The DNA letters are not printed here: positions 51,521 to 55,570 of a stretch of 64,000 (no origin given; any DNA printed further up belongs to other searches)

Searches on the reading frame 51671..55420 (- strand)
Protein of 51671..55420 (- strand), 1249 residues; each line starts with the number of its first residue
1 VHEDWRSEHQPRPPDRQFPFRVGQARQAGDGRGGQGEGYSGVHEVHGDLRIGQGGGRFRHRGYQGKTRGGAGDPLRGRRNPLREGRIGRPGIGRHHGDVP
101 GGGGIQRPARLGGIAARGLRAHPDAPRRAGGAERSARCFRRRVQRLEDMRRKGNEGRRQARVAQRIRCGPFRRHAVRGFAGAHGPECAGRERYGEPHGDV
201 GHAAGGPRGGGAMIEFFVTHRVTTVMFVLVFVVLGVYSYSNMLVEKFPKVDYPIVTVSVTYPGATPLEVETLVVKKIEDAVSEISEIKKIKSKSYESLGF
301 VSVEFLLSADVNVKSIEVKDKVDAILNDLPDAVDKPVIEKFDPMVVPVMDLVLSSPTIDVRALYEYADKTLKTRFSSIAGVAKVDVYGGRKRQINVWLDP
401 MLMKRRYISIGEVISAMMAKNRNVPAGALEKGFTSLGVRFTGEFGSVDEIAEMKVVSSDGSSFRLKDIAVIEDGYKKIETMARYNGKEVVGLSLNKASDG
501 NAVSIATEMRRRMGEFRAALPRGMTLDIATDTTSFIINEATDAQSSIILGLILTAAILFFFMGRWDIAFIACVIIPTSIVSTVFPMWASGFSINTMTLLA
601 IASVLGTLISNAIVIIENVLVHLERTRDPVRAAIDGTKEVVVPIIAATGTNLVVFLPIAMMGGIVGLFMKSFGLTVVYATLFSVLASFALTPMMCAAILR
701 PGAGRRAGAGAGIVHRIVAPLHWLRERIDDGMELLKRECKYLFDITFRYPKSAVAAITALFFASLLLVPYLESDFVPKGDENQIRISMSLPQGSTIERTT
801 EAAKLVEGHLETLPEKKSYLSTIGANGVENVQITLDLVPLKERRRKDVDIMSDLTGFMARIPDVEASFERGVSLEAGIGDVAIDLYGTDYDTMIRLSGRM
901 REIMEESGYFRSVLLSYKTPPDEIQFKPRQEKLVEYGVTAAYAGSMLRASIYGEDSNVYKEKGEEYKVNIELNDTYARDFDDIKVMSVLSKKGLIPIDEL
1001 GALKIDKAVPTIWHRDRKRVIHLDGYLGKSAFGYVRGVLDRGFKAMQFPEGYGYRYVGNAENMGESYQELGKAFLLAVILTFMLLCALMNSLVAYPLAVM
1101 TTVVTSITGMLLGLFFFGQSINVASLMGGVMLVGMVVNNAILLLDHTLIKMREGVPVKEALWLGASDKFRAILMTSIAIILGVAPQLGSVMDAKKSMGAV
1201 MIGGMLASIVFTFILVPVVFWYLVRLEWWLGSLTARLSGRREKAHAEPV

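Call 80: search_protein_families(library=pfam, proteins=[window:51671-55420:-], max_evalue=0.01)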
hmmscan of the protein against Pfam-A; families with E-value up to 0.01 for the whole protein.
window:51671-55420:- (1249 aa): 1 family
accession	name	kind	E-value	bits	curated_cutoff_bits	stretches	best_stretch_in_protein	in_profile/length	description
PF00873.25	ACR_tran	-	4.4e-203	677.3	28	1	213-1221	1-1018/1021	AcrB/AcrD/AcrF family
